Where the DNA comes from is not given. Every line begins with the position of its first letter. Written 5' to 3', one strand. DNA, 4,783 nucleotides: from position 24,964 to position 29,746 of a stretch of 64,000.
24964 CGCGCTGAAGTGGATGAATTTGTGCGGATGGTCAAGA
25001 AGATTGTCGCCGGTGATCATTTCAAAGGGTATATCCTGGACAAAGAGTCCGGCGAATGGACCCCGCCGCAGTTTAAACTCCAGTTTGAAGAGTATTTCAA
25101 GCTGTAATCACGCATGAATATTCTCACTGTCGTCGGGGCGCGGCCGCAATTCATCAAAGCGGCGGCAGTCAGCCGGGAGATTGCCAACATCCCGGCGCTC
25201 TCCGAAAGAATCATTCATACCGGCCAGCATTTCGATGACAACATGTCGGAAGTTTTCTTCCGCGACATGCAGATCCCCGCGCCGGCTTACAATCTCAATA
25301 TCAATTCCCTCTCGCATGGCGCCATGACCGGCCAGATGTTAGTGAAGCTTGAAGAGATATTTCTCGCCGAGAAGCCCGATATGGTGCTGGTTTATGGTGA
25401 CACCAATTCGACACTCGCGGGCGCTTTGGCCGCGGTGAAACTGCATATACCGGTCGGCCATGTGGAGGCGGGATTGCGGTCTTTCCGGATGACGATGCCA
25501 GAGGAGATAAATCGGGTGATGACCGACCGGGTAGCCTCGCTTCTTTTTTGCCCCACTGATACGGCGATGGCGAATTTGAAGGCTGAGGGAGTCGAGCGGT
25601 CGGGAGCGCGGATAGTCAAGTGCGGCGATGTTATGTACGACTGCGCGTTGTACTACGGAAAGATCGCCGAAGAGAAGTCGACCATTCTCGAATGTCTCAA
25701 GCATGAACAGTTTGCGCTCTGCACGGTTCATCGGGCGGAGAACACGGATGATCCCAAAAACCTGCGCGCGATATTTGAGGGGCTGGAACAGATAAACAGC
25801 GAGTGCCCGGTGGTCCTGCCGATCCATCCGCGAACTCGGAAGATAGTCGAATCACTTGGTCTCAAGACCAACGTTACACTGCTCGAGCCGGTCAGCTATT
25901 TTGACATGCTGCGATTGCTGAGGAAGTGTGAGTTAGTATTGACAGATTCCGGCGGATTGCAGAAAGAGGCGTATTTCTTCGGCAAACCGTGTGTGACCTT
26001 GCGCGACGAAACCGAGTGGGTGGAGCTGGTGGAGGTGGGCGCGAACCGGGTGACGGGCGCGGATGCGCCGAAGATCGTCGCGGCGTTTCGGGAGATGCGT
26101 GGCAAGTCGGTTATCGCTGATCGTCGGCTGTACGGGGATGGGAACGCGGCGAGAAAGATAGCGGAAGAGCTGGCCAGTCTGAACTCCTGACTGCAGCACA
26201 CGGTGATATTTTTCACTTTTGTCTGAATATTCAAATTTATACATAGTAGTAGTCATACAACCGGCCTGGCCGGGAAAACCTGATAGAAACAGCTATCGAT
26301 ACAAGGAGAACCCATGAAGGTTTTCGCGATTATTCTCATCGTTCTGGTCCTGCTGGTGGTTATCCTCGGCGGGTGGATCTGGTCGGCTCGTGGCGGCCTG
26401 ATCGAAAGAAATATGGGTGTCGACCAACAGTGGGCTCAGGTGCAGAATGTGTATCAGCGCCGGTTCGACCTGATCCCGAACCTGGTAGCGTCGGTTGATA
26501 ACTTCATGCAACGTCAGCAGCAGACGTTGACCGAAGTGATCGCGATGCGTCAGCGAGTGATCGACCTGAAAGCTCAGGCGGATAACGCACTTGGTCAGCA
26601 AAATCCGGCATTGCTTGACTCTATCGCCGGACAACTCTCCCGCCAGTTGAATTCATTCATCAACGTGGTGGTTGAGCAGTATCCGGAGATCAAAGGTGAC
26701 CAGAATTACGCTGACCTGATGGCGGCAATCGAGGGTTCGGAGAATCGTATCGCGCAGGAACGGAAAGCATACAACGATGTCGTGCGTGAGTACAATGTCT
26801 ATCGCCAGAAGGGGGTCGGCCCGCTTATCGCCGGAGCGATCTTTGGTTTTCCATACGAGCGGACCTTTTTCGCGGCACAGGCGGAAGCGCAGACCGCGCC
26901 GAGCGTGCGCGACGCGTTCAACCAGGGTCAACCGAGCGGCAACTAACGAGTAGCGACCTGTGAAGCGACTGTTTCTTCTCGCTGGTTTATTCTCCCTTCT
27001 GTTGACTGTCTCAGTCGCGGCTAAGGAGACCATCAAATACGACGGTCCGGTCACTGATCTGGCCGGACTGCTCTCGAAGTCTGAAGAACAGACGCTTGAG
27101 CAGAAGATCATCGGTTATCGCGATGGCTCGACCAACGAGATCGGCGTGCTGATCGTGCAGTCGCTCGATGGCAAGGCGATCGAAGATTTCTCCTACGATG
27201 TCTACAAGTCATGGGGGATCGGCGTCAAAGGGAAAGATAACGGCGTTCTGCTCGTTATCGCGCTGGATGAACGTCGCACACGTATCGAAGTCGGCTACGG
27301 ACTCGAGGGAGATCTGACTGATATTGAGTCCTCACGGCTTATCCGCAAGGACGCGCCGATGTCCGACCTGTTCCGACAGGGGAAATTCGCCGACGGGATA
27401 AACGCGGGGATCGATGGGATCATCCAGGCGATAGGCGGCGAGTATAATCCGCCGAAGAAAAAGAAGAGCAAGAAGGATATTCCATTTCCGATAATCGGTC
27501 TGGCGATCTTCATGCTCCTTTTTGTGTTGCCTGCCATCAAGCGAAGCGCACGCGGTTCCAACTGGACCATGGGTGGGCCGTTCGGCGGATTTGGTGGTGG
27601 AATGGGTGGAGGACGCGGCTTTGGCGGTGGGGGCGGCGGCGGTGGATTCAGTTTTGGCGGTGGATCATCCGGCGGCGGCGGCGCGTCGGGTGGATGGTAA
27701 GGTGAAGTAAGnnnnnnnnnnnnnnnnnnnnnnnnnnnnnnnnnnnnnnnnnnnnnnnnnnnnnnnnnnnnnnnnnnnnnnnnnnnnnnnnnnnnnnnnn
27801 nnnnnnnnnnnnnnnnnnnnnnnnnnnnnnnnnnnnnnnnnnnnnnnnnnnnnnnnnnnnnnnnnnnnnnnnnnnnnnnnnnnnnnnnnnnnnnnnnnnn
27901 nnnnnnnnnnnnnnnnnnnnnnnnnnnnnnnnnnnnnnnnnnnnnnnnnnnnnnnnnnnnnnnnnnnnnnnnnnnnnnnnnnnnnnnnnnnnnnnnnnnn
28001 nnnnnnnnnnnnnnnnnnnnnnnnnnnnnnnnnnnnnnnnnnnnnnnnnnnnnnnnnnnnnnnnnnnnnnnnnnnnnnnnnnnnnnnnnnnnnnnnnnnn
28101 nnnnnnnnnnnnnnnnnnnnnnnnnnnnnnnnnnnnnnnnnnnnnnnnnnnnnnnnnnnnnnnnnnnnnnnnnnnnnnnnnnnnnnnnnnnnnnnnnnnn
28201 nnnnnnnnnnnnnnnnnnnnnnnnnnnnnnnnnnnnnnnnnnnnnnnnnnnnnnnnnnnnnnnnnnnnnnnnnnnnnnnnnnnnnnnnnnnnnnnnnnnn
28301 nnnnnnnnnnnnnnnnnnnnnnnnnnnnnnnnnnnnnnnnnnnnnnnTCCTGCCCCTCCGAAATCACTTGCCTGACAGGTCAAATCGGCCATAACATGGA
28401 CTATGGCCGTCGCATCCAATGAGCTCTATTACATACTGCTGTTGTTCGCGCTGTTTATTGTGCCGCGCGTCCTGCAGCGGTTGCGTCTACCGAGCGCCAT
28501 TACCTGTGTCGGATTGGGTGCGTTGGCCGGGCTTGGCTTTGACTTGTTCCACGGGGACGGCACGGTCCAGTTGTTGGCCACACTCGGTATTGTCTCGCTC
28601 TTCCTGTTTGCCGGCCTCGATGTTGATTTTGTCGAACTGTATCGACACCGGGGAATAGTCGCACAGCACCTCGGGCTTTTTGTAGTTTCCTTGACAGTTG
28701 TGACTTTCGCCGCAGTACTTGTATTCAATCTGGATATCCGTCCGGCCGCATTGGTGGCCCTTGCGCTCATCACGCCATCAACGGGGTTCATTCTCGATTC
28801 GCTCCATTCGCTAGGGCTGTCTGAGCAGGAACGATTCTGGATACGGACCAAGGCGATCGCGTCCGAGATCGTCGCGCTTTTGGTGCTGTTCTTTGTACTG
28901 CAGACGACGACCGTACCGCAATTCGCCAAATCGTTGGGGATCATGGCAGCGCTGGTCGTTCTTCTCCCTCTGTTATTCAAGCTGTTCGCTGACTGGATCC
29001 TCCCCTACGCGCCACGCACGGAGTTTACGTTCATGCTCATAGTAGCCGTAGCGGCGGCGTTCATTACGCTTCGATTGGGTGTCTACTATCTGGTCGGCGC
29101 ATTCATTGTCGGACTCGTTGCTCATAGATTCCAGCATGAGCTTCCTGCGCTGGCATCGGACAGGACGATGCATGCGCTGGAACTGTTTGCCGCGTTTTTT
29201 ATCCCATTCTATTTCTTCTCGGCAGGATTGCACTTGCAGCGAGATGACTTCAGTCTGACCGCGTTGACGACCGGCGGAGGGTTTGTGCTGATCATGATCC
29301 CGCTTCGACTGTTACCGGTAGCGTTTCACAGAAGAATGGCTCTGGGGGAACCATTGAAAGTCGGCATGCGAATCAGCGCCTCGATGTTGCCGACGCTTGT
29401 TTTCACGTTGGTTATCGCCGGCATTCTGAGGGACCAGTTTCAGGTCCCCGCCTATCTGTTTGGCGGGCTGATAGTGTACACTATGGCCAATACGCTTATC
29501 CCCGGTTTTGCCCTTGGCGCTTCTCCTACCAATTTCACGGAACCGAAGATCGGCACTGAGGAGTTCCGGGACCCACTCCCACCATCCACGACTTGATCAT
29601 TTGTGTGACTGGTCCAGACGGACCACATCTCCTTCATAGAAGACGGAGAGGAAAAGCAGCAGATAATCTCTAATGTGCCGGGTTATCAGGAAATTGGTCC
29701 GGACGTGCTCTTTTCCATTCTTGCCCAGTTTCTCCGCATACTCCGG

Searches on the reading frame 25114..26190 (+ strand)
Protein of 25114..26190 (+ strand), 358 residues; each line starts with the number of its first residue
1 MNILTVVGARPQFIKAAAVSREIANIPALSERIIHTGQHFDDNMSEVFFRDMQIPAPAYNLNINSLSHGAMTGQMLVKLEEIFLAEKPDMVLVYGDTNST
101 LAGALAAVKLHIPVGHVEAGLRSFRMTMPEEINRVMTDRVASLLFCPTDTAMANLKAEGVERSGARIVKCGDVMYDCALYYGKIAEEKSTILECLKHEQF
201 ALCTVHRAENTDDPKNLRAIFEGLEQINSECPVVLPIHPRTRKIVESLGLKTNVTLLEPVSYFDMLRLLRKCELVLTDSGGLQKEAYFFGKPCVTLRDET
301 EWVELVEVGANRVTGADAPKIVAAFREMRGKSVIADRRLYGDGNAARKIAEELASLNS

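Call 60: search_protein_families(library=pfam, proteins=[window:25114-26190:+], max_evalue=0.00001)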
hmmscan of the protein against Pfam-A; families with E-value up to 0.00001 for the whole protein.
window:25114-26190:+ (358 aa): 1 family
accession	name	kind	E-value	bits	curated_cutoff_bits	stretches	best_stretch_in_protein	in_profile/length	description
PF02350.25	Epimerase_2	-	9.3e-112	373.8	30.6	1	22-353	2-346/347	UDP-N-acetylglucosamine 2-epimerase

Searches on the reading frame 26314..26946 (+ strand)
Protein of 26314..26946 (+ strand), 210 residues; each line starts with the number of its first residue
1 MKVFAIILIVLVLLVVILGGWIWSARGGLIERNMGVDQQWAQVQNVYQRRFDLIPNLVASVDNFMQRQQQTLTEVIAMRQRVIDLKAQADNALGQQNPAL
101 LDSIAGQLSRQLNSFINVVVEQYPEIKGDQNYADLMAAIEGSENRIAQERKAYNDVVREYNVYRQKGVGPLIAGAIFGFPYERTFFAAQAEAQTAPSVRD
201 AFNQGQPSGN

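Call 61: search_protein_families(library=pfam, proteins=[window:26314-26946:+], max_evalue=0.00001)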
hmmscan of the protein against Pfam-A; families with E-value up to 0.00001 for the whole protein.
window:26314-26946:+ (210 aa): 1 family
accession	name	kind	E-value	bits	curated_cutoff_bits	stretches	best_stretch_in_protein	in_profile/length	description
PF04011.17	LemA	-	3.9e-38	131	26.2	1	39-198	1-147/149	LemA family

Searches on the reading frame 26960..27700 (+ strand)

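Call 61: search_protein_families(library=pfam, proteins=[window:26960-27700:+], max_evalue=0.00001)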
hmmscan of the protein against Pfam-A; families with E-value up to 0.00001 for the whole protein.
window:26960-27700:+ (246 aa): 1 family
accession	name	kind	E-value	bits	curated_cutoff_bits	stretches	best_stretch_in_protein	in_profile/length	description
PF04536.20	TPM_phosphatase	-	1.5e-36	125.6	22.1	1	31-156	1-124/125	TPM domain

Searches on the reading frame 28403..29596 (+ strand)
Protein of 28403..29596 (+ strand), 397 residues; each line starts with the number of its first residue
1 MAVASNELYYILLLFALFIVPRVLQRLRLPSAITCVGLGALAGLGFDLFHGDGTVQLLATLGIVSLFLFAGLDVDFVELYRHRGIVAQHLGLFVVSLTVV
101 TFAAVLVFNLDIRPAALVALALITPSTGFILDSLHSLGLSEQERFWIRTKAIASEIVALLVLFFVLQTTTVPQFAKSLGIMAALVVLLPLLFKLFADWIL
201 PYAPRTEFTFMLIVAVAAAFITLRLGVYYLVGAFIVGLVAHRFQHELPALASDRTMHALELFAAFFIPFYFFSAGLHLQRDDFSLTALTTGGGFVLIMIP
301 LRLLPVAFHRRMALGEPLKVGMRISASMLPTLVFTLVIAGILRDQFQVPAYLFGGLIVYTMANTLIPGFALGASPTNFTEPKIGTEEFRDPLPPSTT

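Call 60: search_protein_families(library=pfam, proteins=[window:28403-29596:+], max_evalue=0.00001)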
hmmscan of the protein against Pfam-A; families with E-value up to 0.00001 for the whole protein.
window:28403-29596:+ (397 aa): 1 family
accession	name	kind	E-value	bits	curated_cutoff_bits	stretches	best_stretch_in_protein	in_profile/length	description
PF00999.27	Na_H_Exchanger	-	2.2e-18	66.7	26.2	1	16-371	3-369/375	Sodium/hydrogen exchanger, transmembrane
